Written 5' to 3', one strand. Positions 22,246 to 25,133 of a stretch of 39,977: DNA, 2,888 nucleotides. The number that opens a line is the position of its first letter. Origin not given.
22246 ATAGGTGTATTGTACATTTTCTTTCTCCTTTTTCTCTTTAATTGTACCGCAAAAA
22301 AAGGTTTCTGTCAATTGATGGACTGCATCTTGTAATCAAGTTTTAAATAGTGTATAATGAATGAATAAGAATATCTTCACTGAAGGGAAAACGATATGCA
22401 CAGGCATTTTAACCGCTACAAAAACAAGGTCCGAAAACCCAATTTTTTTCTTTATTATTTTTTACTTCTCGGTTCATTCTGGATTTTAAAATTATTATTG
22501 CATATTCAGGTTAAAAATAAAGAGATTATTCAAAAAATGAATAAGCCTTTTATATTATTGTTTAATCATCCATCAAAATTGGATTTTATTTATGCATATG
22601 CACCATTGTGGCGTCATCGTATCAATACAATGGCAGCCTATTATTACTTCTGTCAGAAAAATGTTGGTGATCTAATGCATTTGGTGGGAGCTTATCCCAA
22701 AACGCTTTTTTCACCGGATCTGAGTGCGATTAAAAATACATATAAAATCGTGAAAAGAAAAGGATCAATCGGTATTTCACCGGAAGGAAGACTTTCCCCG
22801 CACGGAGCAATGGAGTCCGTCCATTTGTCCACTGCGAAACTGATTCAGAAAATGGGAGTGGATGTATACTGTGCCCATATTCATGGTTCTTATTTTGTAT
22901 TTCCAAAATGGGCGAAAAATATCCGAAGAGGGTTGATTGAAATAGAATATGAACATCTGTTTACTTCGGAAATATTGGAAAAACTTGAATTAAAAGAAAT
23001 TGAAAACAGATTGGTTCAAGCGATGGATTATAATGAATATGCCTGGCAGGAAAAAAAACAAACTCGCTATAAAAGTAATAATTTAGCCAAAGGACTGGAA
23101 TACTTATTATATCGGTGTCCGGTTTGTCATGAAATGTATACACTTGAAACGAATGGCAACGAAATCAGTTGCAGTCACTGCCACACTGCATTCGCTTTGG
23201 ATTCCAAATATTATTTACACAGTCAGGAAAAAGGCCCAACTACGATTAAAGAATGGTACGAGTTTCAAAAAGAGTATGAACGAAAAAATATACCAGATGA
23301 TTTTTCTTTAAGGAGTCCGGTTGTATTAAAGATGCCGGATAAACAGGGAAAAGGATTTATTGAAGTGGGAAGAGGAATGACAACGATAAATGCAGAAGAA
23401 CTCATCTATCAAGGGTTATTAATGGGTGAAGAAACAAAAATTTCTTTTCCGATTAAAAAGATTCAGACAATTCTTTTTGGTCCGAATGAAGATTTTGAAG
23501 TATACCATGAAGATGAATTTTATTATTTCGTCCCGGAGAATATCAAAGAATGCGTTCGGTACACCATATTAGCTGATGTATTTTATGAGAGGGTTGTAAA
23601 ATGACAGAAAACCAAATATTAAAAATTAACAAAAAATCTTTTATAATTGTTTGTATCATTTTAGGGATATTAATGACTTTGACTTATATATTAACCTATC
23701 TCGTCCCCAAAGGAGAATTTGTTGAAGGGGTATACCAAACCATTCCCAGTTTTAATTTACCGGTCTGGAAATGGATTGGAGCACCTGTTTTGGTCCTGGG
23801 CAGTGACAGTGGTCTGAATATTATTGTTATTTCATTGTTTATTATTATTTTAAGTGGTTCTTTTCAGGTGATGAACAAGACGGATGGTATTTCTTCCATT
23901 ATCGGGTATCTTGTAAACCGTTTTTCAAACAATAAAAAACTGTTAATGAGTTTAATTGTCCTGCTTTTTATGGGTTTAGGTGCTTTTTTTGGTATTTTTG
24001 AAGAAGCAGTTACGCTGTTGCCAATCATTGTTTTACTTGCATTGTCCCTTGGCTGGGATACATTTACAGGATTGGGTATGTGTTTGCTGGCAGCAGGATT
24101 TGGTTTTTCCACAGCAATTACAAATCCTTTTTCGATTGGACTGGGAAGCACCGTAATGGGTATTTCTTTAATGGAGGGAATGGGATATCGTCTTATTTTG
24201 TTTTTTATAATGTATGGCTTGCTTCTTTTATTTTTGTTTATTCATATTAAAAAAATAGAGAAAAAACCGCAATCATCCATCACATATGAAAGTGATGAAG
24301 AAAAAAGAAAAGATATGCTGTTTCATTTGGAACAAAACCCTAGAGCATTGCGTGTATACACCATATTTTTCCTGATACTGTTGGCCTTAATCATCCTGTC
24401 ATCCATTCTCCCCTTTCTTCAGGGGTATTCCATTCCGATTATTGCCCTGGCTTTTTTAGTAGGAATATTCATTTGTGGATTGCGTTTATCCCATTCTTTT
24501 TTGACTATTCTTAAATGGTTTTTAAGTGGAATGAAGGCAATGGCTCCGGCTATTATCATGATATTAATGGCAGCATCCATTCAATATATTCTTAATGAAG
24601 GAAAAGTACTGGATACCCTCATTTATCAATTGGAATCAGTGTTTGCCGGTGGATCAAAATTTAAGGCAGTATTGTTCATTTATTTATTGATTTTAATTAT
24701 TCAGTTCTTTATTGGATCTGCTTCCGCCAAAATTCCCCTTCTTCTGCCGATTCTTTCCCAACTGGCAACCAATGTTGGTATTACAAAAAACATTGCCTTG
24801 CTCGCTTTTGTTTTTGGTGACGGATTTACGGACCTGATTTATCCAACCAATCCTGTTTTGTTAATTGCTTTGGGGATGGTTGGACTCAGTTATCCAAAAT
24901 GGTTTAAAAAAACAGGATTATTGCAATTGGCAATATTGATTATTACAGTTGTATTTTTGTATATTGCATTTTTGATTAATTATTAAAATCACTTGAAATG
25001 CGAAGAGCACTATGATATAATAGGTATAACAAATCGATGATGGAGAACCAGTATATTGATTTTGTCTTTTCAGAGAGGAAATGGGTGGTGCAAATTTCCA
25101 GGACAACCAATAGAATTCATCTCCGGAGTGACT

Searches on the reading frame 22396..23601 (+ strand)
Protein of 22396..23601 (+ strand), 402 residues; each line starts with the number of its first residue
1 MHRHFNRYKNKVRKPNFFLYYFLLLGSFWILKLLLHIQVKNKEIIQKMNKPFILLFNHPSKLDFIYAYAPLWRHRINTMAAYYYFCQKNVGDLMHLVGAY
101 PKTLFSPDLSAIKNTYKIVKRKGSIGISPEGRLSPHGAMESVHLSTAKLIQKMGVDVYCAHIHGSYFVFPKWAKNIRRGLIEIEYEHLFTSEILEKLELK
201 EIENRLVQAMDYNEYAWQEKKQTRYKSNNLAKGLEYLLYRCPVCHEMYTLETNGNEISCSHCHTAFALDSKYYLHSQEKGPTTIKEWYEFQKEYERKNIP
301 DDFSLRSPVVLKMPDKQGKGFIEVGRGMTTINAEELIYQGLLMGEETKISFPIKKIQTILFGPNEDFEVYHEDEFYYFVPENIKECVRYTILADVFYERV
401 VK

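Call 3: search_protein_families(library=pfam, proteins=[window:22396-23601:+], max_evalue=1)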
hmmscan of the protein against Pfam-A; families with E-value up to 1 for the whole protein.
window:22396-23601:+ (402 aa): 16 families
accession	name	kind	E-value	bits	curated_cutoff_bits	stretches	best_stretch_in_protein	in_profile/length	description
PF01553.26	Acyltransferase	-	3.5e-09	37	23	1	36-158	1-127/132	Acyltransferase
PF13719.11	Zn_ribbon_5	-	0.01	16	29.3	0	257-271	3-17/37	zinc-ribbon domain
PF14522.11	Cytochrome_C7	-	0.011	16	24.8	1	220-264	28-67/67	Cytochrome c7 and related cytochrome c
PF23458.2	DUF7130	-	0.016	15.6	35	1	228-264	43-78/89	Domain of unknown function (DUF7130)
PF22191.2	IBR_1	-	0.022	15.1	27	1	240-266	5-31/47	IBR domain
PF07975.18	C1_4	-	0.023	15.4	28.9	0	226-250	13-37/55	TFIIH C1-like domain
PF13717.11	Zn_ribbon_4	-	0.027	14.8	30.3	1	257-270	3-16/36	zinc-ribbon domain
PF14768.12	RPA_interact_C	-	0.029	15.4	25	1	241-269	2-28/80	Replication protein A interacting C-terminal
PF20879.2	SidM_N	-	0.057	13.1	27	1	353-385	213-245/285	SidM, N-terminal domain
PF21302.3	Zn_ribbon_RlmA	-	0.065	13.7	27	1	239-264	1-24/44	RlmA, N-terminal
PF23547.1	Zn_ribbon_FGT1_1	-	0.074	13.1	27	1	240-269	4-33/35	FORGETTER1 first zinc ribbon domain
PF12760.12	Zn_ribbon_IS1595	-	0.18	12.2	25.4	1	240-264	20-45/46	Transposase zinc-ribbon domain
PF14354.12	Lar_restr_allev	-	0.25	12.1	28.6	1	238-287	3-54/58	Restriction alleviation protein Lar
PF08271.17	Zn_Ribbon_TF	-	0.5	10.4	29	1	239-262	1-25/43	TFIIB zinc-binding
PF00096.32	zf-C2H2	-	0.63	11.1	25.2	0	239-249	1-11/23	Zinc finger, C2H2 type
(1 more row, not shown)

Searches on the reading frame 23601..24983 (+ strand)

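Call 3: search_protein_families(library=pfam, proteins=[window:23601-24983:+], max_evalue=1)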
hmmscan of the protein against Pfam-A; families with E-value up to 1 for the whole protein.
window:23601-24983:+ (461 aa): 3 families
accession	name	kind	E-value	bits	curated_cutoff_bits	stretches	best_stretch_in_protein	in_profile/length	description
PF03606.21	DcuC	-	2e-58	198.5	23.1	1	19-457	6-460/461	C4-dicarboxylate anaerobic carrier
PF03553.21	Na_H_antiporter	-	7.1e-13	48.9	23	1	186-405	25-248/303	Na+/H+ antiporter family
PF03806.19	ABG_transport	-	3.6e-07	29.3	27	1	100-452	103-476/502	AbgT putative transporter family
